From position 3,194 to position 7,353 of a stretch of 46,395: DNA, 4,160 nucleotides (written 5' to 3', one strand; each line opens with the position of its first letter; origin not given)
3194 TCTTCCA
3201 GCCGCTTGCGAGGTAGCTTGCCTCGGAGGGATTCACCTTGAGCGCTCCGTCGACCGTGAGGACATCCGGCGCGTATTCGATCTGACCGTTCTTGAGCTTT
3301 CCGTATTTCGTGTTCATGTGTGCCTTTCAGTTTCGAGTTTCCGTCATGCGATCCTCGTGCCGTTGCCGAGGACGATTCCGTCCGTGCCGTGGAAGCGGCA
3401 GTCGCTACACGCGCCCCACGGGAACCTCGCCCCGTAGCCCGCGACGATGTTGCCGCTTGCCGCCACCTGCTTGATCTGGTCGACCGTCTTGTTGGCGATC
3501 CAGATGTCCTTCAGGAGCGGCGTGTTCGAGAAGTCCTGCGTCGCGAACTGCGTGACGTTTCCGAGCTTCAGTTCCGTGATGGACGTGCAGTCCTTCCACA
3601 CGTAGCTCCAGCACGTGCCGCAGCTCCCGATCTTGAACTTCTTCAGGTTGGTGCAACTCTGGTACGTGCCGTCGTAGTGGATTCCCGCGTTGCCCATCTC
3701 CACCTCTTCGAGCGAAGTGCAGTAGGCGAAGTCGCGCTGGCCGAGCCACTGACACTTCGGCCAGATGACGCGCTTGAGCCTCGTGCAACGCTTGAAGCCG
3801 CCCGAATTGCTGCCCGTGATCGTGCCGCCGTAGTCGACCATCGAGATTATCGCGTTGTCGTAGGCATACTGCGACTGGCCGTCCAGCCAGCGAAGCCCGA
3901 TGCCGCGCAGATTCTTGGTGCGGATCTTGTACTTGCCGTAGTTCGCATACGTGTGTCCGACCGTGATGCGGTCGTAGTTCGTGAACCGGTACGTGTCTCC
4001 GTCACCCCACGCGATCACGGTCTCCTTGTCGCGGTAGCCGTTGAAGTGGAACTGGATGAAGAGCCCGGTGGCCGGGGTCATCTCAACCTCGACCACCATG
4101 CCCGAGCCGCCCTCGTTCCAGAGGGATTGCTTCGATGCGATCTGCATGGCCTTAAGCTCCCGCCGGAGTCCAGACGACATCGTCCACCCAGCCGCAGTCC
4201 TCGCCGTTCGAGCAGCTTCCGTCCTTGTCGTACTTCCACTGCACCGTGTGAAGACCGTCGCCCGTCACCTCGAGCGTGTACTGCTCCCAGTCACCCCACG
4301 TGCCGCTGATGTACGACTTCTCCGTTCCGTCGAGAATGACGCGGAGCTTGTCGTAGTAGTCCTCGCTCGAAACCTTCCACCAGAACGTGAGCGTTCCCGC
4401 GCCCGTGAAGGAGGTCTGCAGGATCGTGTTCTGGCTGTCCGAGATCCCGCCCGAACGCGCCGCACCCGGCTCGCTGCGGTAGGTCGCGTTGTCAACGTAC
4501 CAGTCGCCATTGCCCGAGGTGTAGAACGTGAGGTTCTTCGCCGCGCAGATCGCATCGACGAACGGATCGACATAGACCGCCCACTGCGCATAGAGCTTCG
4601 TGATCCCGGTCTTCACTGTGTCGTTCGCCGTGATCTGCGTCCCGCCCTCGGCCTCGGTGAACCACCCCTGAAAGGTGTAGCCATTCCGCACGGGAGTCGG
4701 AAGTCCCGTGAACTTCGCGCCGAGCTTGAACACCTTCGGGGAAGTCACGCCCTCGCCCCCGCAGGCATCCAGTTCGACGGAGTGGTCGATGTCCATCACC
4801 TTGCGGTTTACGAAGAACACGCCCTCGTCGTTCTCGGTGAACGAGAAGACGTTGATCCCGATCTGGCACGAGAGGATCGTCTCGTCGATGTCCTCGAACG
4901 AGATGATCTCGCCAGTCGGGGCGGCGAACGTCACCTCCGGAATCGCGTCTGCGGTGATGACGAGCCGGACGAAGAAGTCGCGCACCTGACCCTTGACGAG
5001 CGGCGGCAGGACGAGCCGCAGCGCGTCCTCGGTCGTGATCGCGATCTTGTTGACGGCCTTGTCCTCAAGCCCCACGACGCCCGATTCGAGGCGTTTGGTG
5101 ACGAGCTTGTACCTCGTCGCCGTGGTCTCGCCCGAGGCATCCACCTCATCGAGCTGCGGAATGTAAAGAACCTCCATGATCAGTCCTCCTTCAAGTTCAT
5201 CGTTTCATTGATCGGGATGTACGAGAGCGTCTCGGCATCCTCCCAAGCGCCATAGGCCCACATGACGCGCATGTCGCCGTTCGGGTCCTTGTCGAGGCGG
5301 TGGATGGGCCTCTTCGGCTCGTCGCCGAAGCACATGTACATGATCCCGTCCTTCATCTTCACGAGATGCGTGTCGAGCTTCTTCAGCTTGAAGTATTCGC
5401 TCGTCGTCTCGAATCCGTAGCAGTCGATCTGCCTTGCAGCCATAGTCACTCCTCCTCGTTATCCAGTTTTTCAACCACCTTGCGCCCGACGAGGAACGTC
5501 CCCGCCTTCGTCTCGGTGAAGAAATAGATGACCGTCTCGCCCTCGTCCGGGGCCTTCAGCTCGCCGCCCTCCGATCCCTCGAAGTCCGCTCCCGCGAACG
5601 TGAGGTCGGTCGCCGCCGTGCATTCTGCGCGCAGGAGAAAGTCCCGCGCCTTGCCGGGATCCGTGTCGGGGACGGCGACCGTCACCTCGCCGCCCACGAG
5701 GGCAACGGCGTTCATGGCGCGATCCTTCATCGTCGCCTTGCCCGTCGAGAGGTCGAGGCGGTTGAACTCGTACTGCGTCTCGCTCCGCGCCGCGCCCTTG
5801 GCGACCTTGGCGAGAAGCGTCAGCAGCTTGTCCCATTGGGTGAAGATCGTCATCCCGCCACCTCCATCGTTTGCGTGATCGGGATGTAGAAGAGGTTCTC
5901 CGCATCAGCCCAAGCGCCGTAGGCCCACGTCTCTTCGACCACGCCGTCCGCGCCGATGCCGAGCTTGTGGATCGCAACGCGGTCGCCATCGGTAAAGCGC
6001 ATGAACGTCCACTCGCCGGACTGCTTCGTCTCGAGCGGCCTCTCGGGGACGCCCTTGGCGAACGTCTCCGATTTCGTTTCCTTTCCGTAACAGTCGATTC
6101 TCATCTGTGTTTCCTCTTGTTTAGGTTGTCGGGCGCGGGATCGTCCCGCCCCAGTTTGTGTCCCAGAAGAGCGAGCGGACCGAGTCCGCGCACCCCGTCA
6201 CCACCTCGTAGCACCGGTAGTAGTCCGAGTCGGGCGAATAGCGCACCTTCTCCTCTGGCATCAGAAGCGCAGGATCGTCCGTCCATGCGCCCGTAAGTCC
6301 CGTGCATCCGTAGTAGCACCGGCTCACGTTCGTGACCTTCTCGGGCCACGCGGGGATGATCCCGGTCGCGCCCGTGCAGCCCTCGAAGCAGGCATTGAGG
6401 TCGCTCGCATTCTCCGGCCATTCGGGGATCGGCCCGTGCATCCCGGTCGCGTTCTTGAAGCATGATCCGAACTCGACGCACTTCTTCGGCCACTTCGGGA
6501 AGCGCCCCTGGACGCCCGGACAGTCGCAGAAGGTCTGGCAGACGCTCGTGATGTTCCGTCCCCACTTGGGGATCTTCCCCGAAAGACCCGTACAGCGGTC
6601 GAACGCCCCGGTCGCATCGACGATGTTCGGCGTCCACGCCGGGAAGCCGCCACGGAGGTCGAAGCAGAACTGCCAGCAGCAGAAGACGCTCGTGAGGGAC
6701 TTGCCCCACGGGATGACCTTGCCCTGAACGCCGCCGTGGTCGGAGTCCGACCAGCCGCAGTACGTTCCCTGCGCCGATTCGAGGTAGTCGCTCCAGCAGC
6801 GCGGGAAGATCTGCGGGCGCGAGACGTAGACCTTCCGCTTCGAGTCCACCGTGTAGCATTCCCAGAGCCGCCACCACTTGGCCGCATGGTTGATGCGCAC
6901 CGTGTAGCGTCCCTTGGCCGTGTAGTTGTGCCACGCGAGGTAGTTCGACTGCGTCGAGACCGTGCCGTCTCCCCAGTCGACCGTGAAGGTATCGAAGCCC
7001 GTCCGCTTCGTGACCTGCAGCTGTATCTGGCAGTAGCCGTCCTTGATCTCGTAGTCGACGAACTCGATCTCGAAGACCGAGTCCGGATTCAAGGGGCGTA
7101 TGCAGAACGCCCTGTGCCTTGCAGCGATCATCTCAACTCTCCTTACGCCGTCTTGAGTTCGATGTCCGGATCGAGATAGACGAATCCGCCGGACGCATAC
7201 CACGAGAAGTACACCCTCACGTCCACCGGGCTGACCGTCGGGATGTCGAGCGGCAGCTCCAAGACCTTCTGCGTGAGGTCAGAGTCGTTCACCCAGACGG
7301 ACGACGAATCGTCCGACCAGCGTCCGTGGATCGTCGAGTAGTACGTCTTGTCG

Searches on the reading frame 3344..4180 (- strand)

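Call 29: search_protein_families(library=pfam, proteins=[window:3344-4180:-], max_evalue=0.001)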
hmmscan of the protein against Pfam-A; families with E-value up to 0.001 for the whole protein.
window:3344-4180:- (278 aa): 1 family
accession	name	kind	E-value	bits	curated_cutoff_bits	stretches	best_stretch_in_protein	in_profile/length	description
PF13306.12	LRR_5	-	6.7e-10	39.4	27.7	1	127-238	6-117/127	BspA type Leucine rich repeat region (6 copies)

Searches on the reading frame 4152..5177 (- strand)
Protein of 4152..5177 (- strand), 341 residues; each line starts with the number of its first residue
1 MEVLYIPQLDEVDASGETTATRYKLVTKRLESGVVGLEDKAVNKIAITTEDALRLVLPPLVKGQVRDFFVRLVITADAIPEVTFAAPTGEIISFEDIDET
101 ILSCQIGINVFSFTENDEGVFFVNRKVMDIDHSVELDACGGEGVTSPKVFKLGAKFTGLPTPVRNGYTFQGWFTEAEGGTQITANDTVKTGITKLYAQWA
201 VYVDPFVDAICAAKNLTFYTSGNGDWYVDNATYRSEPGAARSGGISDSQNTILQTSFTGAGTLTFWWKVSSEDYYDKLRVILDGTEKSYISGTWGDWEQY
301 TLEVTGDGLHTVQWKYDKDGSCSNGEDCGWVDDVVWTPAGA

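Call 29: search_protein_families(library=pfam, proteins=[window:4152-5177:-], max_evalue=0.001)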
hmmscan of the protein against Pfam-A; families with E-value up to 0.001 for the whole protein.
window:4152-5177:- (341 aa): 1 family
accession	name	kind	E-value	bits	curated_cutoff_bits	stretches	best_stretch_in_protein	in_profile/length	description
PF09479.16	Flg_new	-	6.4e-13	49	27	1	133-198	2-65/65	Listeria-Bacteroides repeat domain (List_Bact_rpt)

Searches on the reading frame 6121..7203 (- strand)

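Call 29: search_protein_families(library=pfam, proteins=[window:6121-7203:-], max_evalue=0.001)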
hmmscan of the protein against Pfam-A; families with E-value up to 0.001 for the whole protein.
window:6121-7203:- (360 aa): 1 family
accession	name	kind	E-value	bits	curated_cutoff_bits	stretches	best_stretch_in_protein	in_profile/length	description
PF18911.6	PKD_4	-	0.00054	20.4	27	1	68-104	28-66/85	PKD domain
